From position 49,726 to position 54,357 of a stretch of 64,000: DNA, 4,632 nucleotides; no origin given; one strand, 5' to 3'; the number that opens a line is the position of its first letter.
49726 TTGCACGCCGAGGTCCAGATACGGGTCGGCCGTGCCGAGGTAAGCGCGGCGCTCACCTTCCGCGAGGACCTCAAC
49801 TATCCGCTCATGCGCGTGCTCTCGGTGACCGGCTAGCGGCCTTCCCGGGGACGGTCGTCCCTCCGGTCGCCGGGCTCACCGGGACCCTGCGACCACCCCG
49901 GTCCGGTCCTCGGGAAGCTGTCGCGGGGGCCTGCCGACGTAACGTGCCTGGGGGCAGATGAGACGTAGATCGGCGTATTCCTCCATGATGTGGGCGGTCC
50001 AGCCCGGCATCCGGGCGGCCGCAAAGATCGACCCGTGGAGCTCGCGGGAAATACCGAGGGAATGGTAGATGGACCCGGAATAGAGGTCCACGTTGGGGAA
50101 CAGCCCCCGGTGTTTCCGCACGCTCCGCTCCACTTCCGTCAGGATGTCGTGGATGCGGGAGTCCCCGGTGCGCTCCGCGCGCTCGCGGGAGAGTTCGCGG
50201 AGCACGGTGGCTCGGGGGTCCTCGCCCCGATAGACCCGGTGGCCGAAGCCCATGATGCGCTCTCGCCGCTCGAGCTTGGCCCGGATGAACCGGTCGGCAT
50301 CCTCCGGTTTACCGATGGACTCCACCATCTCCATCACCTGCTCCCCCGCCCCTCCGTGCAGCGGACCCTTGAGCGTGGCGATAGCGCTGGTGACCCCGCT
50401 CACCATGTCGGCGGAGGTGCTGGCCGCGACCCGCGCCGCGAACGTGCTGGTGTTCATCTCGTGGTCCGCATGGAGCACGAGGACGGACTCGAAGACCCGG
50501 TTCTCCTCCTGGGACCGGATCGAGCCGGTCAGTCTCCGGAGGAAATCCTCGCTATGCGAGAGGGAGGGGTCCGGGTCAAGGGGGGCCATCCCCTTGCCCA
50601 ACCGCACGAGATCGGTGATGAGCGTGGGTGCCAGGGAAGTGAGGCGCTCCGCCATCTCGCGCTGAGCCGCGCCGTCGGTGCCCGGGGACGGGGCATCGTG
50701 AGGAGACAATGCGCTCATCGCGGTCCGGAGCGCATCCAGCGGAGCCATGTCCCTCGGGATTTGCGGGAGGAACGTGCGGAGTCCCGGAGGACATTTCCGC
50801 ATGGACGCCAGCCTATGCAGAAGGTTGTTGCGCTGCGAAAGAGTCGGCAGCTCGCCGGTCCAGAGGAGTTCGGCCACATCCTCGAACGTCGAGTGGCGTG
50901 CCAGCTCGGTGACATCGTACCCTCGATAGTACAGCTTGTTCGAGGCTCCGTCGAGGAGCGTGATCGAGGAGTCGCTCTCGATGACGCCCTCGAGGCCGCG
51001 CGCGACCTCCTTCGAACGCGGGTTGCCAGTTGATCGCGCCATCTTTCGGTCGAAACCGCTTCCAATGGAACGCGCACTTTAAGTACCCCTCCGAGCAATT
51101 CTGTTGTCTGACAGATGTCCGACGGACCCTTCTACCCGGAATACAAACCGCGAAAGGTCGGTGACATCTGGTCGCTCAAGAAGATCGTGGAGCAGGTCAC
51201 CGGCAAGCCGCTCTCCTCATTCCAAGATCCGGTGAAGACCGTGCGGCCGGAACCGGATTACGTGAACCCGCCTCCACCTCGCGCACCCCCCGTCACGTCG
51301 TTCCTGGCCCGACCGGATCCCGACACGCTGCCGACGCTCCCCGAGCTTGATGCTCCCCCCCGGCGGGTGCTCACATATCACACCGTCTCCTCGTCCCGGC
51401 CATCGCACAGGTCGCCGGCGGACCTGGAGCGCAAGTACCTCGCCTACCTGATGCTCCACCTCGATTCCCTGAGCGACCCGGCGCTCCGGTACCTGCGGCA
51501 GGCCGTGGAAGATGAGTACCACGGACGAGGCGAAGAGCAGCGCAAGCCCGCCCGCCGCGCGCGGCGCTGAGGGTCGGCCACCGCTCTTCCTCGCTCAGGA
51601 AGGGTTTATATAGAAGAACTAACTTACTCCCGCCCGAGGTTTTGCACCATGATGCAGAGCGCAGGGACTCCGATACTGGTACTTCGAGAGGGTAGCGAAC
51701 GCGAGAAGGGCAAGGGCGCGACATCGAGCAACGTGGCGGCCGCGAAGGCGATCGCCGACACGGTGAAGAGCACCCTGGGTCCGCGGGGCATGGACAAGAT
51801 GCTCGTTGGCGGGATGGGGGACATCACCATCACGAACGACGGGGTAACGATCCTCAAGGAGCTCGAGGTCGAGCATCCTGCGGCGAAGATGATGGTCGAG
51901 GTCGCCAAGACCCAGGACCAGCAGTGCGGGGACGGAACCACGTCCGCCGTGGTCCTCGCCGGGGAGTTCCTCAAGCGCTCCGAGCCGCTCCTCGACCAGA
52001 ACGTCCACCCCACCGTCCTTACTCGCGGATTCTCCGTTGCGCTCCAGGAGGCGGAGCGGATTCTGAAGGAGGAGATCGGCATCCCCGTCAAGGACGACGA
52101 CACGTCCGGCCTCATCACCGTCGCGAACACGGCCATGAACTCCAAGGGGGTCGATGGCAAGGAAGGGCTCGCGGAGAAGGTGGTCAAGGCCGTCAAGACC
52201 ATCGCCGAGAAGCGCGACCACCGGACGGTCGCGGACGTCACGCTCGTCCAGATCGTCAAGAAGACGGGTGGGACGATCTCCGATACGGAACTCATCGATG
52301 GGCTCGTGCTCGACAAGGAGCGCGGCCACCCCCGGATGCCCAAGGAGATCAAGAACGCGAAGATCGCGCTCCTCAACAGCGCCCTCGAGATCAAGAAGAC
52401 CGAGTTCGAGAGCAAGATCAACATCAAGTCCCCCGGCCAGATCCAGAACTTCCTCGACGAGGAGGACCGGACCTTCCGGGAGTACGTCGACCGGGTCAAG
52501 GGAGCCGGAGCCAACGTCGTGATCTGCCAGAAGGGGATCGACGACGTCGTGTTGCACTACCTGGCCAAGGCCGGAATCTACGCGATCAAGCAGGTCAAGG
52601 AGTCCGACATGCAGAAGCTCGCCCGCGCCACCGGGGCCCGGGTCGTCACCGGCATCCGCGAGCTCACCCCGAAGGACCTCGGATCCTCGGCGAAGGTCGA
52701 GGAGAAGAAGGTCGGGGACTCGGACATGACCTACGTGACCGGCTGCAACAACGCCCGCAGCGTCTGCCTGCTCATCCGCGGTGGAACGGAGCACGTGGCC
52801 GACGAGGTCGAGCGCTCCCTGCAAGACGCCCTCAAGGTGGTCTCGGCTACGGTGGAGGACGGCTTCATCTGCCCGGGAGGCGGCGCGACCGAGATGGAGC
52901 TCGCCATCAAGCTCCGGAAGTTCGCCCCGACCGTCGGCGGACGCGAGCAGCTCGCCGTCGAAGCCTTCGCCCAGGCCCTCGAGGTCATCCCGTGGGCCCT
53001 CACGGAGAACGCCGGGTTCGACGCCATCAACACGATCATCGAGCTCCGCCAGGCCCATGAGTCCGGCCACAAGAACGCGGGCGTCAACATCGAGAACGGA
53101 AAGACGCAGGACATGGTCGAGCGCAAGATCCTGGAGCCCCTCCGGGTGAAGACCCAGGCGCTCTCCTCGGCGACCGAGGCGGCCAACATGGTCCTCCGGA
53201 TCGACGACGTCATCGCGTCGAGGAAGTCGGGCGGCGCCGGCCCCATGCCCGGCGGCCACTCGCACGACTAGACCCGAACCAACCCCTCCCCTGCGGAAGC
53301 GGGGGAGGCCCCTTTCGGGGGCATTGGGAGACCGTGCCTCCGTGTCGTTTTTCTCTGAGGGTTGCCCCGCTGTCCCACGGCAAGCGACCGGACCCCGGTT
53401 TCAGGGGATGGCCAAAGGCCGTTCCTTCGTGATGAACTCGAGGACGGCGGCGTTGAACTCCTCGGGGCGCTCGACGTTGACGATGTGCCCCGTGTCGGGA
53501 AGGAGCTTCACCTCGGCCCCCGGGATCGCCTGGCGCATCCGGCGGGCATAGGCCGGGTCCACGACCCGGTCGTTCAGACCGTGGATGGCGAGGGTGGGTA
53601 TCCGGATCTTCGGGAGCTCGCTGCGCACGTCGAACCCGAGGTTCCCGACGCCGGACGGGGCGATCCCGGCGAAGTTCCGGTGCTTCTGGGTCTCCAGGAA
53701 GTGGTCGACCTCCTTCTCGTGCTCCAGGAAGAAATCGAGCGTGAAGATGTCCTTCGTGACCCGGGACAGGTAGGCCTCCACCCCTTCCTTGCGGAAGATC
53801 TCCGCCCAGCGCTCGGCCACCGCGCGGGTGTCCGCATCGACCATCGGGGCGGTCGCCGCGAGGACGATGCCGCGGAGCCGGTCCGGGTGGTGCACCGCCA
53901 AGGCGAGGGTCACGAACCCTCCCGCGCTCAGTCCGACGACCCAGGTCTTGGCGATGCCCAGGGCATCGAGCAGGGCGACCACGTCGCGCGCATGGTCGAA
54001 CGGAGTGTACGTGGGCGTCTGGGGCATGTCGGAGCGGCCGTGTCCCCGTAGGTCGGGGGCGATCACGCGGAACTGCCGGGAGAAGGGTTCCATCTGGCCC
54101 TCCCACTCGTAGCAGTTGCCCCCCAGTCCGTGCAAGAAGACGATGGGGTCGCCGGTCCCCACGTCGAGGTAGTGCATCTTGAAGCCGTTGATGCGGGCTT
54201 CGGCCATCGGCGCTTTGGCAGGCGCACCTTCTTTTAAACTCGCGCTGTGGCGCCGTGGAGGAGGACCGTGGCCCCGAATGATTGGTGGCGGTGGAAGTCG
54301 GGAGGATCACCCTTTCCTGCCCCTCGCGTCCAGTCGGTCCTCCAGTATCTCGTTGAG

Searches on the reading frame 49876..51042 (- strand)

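Call 40: search_protein_families(library=pfam, max_evalue=0.00001, proteins=[window:49876-51042:-])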
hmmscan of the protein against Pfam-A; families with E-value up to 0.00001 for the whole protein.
window:49876-51042:- (388 aa): 1 family
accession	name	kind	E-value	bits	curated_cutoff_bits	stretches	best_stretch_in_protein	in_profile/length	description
PF00285.26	Citrate_synt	-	1e-114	383.8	27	1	16-364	1-356/357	Citrate synthase, C-terminal domain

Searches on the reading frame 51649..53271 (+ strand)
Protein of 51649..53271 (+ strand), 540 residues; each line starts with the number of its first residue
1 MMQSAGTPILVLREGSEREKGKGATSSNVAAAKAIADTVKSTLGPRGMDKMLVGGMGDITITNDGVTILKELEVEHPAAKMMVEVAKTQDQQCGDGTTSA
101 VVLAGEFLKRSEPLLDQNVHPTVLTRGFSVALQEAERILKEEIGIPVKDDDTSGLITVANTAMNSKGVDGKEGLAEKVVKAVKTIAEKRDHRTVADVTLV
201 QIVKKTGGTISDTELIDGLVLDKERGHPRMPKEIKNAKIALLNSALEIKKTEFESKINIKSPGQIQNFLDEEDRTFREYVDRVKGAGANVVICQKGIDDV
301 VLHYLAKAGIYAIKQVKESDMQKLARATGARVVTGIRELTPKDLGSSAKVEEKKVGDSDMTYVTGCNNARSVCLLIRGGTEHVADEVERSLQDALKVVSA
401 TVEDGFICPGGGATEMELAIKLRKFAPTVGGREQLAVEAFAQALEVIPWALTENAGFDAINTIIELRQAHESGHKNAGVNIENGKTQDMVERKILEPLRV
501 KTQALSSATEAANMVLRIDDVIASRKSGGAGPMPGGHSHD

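Call 40: search_protein_families(library=pfam, max_evalue=0.00001, proteins=[window:51649-53271:+])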
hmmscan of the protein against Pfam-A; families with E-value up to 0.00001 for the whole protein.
window:51649-53271:+ (540 aa): 1 family
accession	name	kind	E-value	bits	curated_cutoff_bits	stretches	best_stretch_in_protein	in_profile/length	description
PF00118.29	Cpn60_TCP1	-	5.1e-182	606.4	34.3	1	35-525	1-489/490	TCP-1/cpn60 chaperonin family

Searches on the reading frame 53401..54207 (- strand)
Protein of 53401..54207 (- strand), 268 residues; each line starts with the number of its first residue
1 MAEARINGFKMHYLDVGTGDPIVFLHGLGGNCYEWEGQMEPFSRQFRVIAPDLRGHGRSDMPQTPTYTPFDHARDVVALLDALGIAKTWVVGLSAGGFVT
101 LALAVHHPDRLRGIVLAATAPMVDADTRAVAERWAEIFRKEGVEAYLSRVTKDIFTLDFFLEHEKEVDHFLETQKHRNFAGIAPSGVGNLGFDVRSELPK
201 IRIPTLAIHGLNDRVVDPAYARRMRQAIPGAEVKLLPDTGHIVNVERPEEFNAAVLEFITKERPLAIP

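Call 41: search_protein_families(library=pfam, max_evalue=0.00001, proteins=[window:53401-54207:-])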
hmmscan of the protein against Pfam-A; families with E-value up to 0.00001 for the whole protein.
window:53401-54207:- (268 aa): 4 families
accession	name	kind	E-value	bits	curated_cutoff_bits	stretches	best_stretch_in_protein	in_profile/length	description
PF00561.26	Abhydrolase_1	-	5.9e-42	144.4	25.8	2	21-138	2-120/245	alpha/beta hydrolase fold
PF12697.13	Abhydrolase_6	-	3.7e-29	103.4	26.3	1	22-254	1-217/217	Alpha/beta hydrolase family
PF12146.15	Hydrolase_4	-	4e-21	75.8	27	1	22-243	7-234/239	Serine aminopeptidase, S33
PF00326.27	Peptidase_S9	-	2.6e-06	27.5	22.6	0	86-129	64-105/213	Prolyl oligopeptidase family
